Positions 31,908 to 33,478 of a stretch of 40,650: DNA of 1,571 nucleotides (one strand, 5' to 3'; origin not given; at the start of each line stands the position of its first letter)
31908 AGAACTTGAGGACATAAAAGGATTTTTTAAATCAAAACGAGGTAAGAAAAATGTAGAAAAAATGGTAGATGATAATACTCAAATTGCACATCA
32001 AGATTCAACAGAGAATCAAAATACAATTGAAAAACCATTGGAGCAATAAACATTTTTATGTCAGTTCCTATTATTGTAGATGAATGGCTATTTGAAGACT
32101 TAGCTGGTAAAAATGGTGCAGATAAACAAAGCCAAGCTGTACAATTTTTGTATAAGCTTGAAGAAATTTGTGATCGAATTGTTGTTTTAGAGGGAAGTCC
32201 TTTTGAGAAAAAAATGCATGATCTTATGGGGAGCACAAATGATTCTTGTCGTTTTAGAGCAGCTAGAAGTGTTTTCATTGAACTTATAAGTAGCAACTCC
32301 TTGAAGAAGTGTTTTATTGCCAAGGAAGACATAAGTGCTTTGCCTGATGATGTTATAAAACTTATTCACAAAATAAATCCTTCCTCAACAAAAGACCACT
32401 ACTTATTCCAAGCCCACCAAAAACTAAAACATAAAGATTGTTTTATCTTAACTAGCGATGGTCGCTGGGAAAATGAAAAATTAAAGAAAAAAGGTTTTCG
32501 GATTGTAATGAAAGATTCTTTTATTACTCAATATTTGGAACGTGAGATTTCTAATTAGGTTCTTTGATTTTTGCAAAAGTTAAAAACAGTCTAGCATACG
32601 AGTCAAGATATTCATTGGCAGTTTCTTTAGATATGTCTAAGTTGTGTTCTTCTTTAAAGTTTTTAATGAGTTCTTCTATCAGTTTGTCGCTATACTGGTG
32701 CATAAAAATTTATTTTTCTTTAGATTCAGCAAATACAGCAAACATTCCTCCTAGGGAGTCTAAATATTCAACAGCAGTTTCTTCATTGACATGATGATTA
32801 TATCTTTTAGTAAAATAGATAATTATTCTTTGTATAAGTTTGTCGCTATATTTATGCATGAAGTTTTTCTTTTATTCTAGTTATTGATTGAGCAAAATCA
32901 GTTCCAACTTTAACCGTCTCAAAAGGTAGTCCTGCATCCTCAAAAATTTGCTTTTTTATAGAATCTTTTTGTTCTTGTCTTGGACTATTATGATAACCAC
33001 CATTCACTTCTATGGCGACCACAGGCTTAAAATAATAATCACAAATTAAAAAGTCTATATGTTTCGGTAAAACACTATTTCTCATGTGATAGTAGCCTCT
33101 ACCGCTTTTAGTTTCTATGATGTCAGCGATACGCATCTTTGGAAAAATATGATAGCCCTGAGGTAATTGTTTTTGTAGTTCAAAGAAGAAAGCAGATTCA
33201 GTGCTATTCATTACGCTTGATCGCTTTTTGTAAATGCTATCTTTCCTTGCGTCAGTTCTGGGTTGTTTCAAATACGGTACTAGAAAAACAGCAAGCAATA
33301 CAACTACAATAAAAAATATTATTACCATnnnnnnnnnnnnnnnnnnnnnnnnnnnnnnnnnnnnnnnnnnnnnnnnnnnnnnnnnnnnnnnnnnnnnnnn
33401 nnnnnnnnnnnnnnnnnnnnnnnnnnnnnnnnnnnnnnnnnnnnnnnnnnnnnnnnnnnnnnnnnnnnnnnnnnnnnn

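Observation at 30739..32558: Two-gene module: ABC/AAA15-type ATPase plus a small PIN-like protein (candidate undescribed defence or abortive-infection pair)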

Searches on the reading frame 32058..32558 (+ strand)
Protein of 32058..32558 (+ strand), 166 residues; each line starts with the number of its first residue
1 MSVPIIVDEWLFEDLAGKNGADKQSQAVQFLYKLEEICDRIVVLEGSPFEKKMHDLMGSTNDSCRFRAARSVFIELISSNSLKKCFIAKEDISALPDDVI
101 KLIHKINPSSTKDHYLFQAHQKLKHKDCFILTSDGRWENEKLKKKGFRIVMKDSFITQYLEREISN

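Call 4: search_protein_families(library=pfam, proteins=[window:32058-32558:+], max_evalue=0.1)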
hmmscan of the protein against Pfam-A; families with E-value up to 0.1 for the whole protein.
window:32058-32558:+ (166 aa): 0 families

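Call 5: search_protein_families(library=padloc, proteins=[window:32058-32558:+], max_evalue=0.1)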
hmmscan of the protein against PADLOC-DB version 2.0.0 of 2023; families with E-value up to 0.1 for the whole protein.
window:32058-32558:+ (166 aa): 0 families

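Call 6: search_protein_families(library=ncbifam, proteins=[window:32058-32558:+], max_evalue=0.1)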
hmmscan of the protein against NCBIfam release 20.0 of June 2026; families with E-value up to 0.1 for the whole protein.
window:32058-32558:+ (166 aa): 1 family
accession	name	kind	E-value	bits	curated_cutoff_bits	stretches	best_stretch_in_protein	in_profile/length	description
TIGR00754.1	bfr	equivalog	0.085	12.9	125.55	0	7-85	32-104/157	bacterioferritin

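Call 7: find_homologous_proteins(query=window:32058-32555:+, max_evalue=0.001)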
Query window:32058-32555:+ (166 aa): 8 proteins with E <= 0.001 among 29 candidates.
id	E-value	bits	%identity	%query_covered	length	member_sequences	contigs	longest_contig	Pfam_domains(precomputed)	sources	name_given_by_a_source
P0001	2.4e-105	367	100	100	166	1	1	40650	-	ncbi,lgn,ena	ncbi:MAG: hypothetical protein WCI76_00195 [bacterium]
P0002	1.4e-58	215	64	99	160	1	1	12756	-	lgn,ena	-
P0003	2.0e-56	209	61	97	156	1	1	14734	-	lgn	-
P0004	1.0e-53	200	57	98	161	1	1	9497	-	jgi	jgi:hypothetical protein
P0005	1.2e-52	196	58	99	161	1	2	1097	-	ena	-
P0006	3.2e-49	185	56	98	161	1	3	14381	-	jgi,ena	-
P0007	2.8e-43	166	53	94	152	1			-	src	-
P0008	6.2e-34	135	46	97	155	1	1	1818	-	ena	-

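Call 12: find_encoding_contigs(protein=P0002, flank=6000, max_places=3)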
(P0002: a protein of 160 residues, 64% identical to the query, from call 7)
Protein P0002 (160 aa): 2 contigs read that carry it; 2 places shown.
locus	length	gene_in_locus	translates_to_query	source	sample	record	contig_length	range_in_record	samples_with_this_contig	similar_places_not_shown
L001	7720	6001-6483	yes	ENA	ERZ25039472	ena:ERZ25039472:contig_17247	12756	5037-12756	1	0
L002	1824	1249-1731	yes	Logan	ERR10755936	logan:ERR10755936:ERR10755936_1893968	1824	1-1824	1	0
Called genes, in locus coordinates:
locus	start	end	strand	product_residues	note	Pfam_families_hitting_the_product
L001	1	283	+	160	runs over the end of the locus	PF00665:rve, PF13683:rve_3, PF13333:rve_2 (faint)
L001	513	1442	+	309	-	PF07508:Recombinase, PF13408:Zn_ribbon_recom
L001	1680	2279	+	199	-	PF13338:AbiEi_4 (weak)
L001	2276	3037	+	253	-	PF08843:AbiEii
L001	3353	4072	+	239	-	PF00376:MerR, PF12728:HTH_17, PF13411:MerR_1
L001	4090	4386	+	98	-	-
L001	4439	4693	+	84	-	PF13651:EcoRI_methylase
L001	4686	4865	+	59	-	PF13175:AAA_15, PF13476:AAA_23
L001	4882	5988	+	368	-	PF13304:AAA_21, PF13175:AAA_15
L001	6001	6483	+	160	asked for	-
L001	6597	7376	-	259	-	PF00665:rve, PF13683:rve_3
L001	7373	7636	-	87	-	PF01527:HTH_Tnp_1 (weak), PF13384:HTH_23 (weak), PF13518:HTH_28 (weak)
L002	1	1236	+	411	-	?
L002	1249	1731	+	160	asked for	-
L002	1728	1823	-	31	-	?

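Call 13: find_encoding_contigs(protein=P0003, flank=6000, max_places=3)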
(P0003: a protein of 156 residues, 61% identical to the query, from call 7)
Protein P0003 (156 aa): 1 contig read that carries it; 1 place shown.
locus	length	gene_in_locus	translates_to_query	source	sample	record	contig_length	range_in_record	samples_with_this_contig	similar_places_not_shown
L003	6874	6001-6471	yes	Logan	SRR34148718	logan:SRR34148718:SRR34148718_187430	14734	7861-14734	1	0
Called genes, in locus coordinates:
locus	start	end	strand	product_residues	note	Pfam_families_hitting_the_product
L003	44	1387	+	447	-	PF13304:AAA_21, PF13175:AAA_15, PF11398:DUF2813, PF20469:OLD-like_TOPRIM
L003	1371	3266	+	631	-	PF00580:UvrD-helicase, PF13245:AAA_19, PF01443:Viral_helicase1 (faint), PF13361:UvrD_C, PF13538:UvrD_C_2 (faint)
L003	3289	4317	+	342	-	-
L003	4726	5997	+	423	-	PF02463:SMC_N (faint), PF11398:DUF2813 (faint), PF13175:AAA_15 (weak), PF13476:AAA_23 (weak), PF13304:AAA_21 (weak), PF13175:AAA_15, PF13304:AAA_21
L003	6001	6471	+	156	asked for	-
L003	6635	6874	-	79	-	?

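Call 23: predict_structure(alignment_id=A1)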
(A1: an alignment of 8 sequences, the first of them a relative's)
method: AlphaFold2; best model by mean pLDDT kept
length: 166 residues; sequences in the alignment: 8
mean_pLDDT: 84.2   pTM: 0.78
mean pLDDT of the five models: 84.2, 71.3, 68.3, 67.3, 67.3
residues with pLDDT >= 90: 47; 70-90: 100; 50-70: 15; < 50: 4
segments of 3 or more residues with pLDDT < 50: 163-166
pLDDT, mean of each block of 10 residues (from residue 1): 82 89 89 81 87 88 89 88 87 91 72 89 90 85 92 72 45
secondary structure, 60 per line:
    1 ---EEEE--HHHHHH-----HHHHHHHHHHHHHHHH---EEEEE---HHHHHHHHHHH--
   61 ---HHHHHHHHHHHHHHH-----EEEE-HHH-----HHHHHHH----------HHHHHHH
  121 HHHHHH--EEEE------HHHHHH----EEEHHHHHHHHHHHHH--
elements in order: E4-7 H10-15 H21-36 E40-44 H48-58 H64-78 E84-87 H97-103 H114-126 E129-132 H139-144 E149-151 H152-164

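Call 24: search_protein_representatives(alignment_id=A1)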
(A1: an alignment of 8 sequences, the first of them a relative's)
Query: 8 sequences, 159 profile positions. Proteins with E-value up to 0.001 (for the whole library): 356; up to 1e-10: 207; up to 1e-30: 11. The best 150 are listed.
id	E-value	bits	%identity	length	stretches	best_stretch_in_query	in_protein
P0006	1.8e-75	268.9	-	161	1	1-159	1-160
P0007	2.5e-71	255.4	-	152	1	1-153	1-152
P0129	2.1e-52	193.9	-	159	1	1-157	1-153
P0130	2.1e-46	174.4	-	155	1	1-155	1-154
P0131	6.0e-44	166.4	-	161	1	1-157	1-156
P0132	1.5e-41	158.6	-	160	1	1-158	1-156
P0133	1.7e-37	145.4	-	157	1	1-158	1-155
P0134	2.4e-37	144.9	-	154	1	1-157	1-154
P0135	5.5e-37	143.8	-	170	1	3-155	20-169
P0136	5.8e-37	143.7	-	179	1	2-158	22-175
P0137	4.0e-35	137.7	-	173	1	3-156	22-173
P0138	3.0e-30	121.9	-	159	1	4-157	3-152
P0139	8.0e-30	120.5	-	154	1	1-151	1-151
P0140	9.0e-29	117.1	-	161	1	5-156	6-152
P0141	3.3e-28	115.3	-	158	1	5-157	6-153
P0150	1.4e-24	103.4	-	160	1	5-157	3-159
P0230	3.7e-16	76.1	-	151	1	5-154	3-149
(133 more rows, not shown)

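Call 27: fold_search(model_id=the predicted structure, library=pdb)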
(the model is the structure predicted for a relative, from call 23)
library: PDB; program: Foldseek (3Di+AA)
matches with E <= 10: 957; with E <= 0.001: 0
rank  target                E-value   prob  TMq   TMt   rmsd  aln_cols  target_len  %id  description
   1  7vwo_A                2.3e-03  1.00  0.46  0.51   6.0       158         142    8  TA complex from Mycobacterium tuberculosis (released 2022-11-16)
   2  3ix7_B                4.3e-03  1.00  0.44  0.52   5.3       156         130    9  Crystal structure of a domain of functionally unknown protein from Thermus thermophilus HB8 (released 2009-09-22)
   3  4ifd_J                4.9e-03  0.91  0.37  0.10   6.7       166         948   12  Crystal structure of an 11-subunit eukaryotic exosome complex bound to RNA (released 2013-02-06)
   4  5k36_K                5.5e-03  0.97  0.43  0.10   6.2       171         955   11  Structure of an eleven component nuclear RNA exosome complex bound to RNA (released 2016-11-02)
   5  6a7v_G                5.9e-03  0.99  0.44  0.51   5.8       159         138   11  Crystal structure of Mycobacterium tuberculosis VapBC11 toxin-antitoxin complex (released 2018-10-10)
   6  1v8o_B                6.3e-03  0.99  0.47  0.55   5.6       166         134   13  Crystal Structure of PAE2754 from Pyrobaculum aerophilum (released 2004-02-10)
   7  7aju_EK               6.7e-03  0.90  0.38  0.10   6.6       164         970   13  Cryo-EM structure of the 90S-exosome super-complex (state Post-A1-exosome) (released 2020-12-30)
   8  5vzj_K                7.5e-03  0.93  0.42  0.10   6.4       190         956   11  STRUCTURE OF A TWELVE COMPONENT MPP6-NUCLEAR RNA EXOSOME COMPLEX BOUND TO RNA (released 2017-08-02)
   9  1v8o_C                8.0e-03  0.99  0.47  0.55   5.4       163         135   12  Crystal Structure of PAE2754 from Pyrobaculum aerophilum (released 2004-02-10)
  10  5c0w_J                8.0e-03  0.87  0.38  0.10   6.6       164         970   13  Structure of a 12-subunit nuclear exosome complex bound to single-stranded RNA substrates (released 2015-07-29)
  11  1ye5_B                8.5e-03  0.99  0.50  0.55   6.7       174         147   10  Crystal structure of hypothetical protein of unknown function from pyrococcus horikoshii OT3 (released 2005-05-17)
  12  5k8j_B                8.5e-03  0.98  0.41  0.50   5.9       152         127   12  Structure of Caulobacter crescentus VapBC1 (apo form) (released 2016-12-28)
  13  6a7v_C                9.1e-03  0.98  0.44  0.50   6.2       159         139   13  Crystal structure of Mycobacterium tuberculosis VapBC11 toxin-antitoxin complex (released 2018-10-10)
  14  1v8o_H                1.2e-02  0.99  0.47  0.55   5.6       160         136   11  Crystal Structure of PAE2754 from Pyrobaculum aerophilum (released 2004-02-10)
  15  2mdt_MODEL_1_A        1.3e-02  0.98  0.42  0.55   7.0       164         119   11  a PilT N-terminus domain protein SSO1118 from hyperthemophilic archaeon Sulfolobus solfataricus P2 (released 2013-11-20)
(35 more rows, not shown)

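Call 35: search_protein_families(library=pfam, alignment_id=A2, max_evalue=1)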
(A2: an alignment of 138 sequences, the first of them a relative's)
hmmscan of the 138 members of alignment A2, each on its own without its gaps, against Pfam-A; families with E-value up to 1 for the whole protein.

A. member 1, P0001 (166 aa): 0 families

B. families by the number of members that match (of 138 scanned): 81 families (the first 25 are shown)
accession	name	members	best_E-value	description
PF18477.7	PIN_9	12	0.0075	PIN like domain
PF13470.12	PIN_3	7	0.049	PIN domain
PF19823.4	DUF6305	2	0.012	Domain of unknown function (DUF6305)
PF25416.1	GRHL1_C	2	0.029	GRHL1-like, C-terminal domain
PF19879.4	DUF6352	1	4.3e-05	Family of unknown function (DUF6352)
PF01365.27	RYDR_ITPR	1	6.9e-05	RIH domain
PF22102.2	ElaD-SseL-like_C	1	0.0007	ElaD/SseL-like C-terminal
PF16444.10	DUF5041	1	0.0026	Domain of unknown function (DUF5041)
PF24419.1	Cupin_NOL9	1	0.0049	Polynucleotide 5'-hydroxyl-kinase NOL9, N-terminal domain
PF08167.18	RIX1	1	0.0059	rRNA processing/ribosome biogenesis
PF14367.12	DUF4411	1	0.0076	Domain of unknown function (DUF4411)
PF11935.14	SYMPK_PTA1_N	1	0.011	Symplekin/PTA1 N-terminal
PF15191.11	Synaptonemal_3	1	0.013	Synaptonemal complex central element protein 3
PF19314.4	DUF5917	1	0.014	Family of unknown function (DUF5917)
PF17538.8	C_LFY_FLO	1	0.015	DNA Binding Domain (C-terminal) Leafy/Floricaula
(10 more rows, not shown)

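Call 36: search_solved_structures(query=A2, max_evalue=10)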
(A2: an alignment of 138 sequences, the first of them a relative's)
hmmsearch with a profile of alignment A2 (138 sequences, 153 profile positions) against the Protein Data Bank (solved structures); distinct sequences matched with E-value up to 10: 1.
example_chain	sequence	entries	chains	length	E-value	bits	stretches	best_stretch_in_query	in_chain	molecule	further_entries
9ikb_G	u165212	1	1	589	0.16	15.1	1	18-91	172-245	Kinesin-associated protein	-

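Call 75: search_dna_similar(query=window:32058-32555:+, collection=plasmids, mode=protein, max_evalue=0.001, max_rows=12)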
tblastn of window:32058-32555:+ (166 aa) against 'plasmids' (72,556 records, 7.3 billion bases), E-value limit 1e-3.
No match.

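Call 81: search_protein_families(library=pfam, proteins=[L003:3280-4317:+, L001:3332-4072:+], max_evalue=0.001)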
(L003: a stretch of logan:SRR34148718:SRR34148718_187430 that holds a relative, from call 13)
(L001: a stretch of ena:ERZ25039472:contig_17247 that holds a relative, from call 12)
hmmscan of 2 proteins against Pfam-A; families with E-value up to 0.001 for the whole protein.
L003:3280-4317:+ (345 aa): 0 families

L001:3332-4072:+ (246 aa): 5 families
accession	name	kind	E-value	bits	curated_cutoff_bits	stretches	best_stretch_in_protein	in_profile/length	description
PF12728.13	HTH_17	-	1e-11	45.3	27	1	12-59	1-46/51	Helix-turn-helix domain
PF13411.12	MerR_1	-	4.3e-10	40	21.6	1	14-59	2-46/69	MerR HTH family regulatory protein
PF00376.29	MerR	-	6.4e-09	35.9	28.2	1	14-51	1-38/38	MerR family regulatory protein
PF21531.3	Rv2175c_wHTH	-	0.00045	20.6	27.1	1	9-46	12-49/57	DNA-binding protein Rv2175c, wHTH domain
PF13384.12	HTH_23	-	0.00074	19.7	24.6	0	12-32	17-37/50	Homeodomain-like domain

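Call 87: find_encoding_contigs(protein=P0006, flank=5000, max_places=2)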
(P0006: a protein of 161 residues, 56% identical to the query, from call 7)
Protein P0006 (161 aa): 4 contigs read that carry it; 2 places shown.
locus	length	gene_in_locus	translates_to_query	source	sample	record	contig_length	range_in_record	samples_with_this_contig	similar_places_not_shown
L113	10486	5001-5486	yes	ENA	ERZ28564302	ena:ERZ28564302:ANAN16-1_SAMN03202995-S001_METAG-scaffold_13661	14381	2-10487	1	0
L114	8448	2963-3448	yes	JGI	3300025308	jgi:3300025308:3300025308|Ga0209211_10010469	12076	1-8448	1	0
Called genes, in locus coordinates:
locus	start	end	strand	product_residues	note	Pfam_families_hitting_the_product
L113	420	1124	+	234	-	-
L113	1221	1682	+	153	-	PF01245:Ribosomal_L19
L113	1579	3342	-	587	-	PF00239:Resolvase, PF07508:Recombinase, PF13408:Zn_ribbon_recom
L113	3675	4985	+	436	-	PF02463:SMC_N (faint), PF11398:DUF2813 (faint), PF13175:AAA_15, PF13476:AAA_23, PF13304:AAA_21, PF13175:AAA_15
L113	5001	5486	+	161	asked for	-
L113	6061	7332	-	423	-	PF01935:DUF87 (weak), PF10412:TrwB_AAD_bind, PF13401:AAA_22 (faint)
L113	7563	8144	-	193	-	-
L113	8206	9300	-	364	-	-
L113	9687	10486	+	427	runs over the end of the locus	-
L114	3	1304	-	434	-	?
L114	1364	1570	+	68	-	PF13560:HTH_31, PF12844:HTH_19, PF13413:HTH_25 (weak), PF13443:HTH_26, PF01381:HTH_3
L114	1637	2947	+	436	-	PF02463:SMC_N (faint), PF11398:DUF2813 (faint), PF13175:AAA_15, PF13476:AAA_23, PF13304:AAA_21, PF13175:AAA_15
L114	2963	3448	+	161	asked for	-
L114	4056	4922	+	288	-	PF13814:Replic_Relax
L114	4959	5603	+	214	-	-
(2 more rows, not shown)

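Call 88: find_encoding_contigs(protein=P0150, flank=5000, max_places=2)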
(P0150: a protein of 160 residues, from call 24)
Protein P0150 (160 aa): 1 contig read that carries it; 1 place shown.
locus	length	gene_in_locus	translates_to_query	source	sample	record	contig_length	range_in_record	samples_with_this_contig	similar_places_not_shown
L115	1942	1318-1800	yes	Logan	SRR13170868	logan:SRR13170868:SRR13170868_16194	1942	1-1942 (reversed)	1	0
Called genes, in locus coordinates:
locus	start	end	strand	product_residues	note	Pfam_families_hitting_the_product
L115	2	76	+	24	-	?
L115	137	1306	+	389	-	PF11398:DUF2813 (faint), PF13175:AAA_15, PF13476:AAA_23 (weak), PF13304:AAA_21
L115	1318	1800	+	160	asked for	-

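Call 89: find_encoding_contigs(protein=P0230, flank=5000, max_places=2)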
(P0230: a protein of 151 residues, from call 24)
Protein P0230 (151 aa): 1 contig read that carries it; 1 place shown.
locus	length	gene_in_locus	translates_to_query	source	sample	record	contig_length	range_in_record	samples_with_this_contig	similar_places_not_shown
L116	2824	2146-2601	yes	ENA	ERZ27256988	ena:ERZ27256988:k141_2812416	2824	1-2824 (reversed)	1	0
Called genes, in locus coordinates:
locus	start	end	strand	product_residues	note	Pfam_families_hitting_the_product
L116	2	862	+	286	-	?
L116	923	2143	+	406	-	PF13175:AAA_15, PF13476:AAA_23 (weak), PF13304:AAA_21 (weak), PF13175:AAA_15, PF13304:AAA_21 (weak)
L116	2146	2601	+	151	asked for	-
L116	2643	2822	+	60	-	?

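Call 91: fold_search(model_id=the predicted structure, library=viral)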
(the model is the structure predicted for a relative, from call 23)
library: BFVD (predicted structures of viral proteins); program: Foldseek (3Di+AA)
matches with E <= 10: 485; with E <= 0.001: 1
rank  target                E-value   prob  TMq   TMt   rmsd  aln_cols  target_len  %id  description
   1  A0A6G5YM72            3.6e-04  1.00  0.50  0.24   5.8       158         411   11  (no name in the UniProt tables at hand)
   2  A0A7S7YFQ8            6.2e-03  1.00  0.53  0.35   4.6       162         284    8  PIN domain-containing protein [Medusavirus stheno T3]
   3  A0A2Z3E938            1.2e-02  0.72  0.36  0.32   8.7       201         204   12  (no name in the UniProt tables at hand)
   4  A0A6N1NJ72            1.3e-02  0.87  0.38  0.26   7.2       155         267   15  Putative orfan [Tupanvirus soda lake]
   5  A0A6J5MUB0            6.5e-02  0.41  0.34  0.16   9.1       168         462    9  PIN_53EXO domain containing protein [uncultured Caudovirales phage]
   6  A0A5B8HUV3            8.4e-02  0.57  0.41  0.35   8.8       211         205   11  Haloacid dehalogenase-like hydrolase [Mimiviridae sp. ChoanoV1]
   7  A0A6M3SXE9            8.9e-02  0.14  0.22  0.22  14.7       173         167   12  (no name in the UniProt tables at hand)
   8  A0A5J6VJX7            1.1e-01  0.28  0.29  0.13  10.8       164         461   13  Asteroid domain-containing protein [Megaviridae environmental sample]
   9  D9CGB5                1.1e-01  0.44  0.31  0.39   7.1       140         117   13  (no name in the UniProt tables at hand)
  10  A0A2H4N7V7            1.2e-01  0.23  0.31  0.30   9.8       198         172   11  (no name in the UniProt tables at hand)
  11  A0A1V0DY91            1.3e-01  0.10  0.22  0.19  15.3       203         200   10  Phosphoglycolate phosphatase [Dinoroseobacter phage vB_DshS-R5C]
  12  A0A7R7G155            1.4e-01  0.77  0.44  0.20   5.8       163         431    9  (no name in the UniProt tables at hand)
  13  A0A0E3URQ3            1.4e-01  0.30  0.35  0.25  10.6       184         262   15  Nrk1 [Lambdina fiscellaria nucleopolyhedrovirus]
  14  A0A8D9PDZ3            1.8e-01  0.33  0.27  0.25   7.8       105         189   12  Holliday junction resolvase [Siphoviridae sp. ctoNj20]
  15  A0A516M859            1.8e-01  0.16  0.26  0.17  11.0       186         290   13  (no name in the UniProt tables at hand)
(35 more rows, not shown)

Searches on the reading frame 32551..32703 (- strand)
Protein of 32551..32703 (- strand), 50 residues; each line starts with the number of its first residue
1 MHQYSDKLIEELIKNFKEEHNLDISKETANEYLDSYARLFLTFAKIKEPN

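Call 4: search_protein_families(library=pfam, proteins=[window:32551-32703:-], max_evalue=0.1)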
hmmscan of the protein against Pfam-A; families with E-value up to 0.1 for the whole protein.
window:32551-32703:- (50 aa): 1 family
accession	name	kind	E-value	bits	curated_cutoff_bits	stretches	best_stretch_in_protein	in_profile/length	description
PF09415.16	CENP-X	-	0.086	13.6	25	1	7-41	2-35/74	CENP-S associating Centromere protein X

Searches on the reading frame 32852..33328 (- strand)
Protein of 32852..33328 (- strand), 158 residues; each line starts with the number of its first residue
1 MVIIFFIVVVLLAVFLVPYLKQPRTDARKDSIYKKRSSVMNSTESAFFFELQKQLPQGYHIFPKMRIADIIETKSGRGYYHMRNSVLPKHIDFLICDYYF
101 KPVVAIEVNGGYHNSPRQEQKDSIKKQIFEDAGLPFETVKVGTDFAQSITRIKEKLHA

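Call 4: search_protein_families(library=pfam, proteins=[window:32852-33328:-], max_evalue=0.1)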
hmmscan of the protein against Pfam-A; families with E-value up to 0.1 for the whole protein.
window:32852-33328:- (158 aa): 2 families
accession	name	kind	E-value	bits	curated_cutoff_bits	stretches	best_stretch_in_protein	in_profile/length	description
PF10881.14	DUF2726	-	5.3e-24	84.8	24.7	1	37-154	2-121/126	Protein of unknown function (DUF2726)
PF18741.7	MTES_1575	-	0.0016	18.9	38.2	1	85-156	21-92/96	REase_MTES_1575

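Call 5: search_protein_families(library=padloc, proteins=[window:32852-33328:-], max_evalue=0.1)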
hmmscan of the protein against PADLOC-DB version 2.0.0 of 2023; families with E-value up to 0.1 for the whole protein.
window:32852-33328:- (158 aa): 1 family
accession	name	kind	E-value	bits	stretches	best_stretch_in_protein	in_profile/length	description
PDLC00612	ZorB1|ZorB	-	0.028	12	1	1-37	25-62/293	MotB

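Call 6: search_protein_families(library=ncbifam, proteins=[window:32852-33328:-], max_evalue=0.1)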
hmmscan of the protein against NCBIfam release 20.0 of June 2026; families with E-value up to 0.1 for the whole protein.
window:32852-33328:- (158 aa): 1 family
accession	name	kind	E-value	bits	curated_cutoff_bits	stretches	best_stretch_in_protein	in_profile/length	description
NF042931.1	SAG1386_EF1546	equivalog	0.052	13.6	80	1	2-45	35-79/158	SAG1386/EF1546 family surface-associated protein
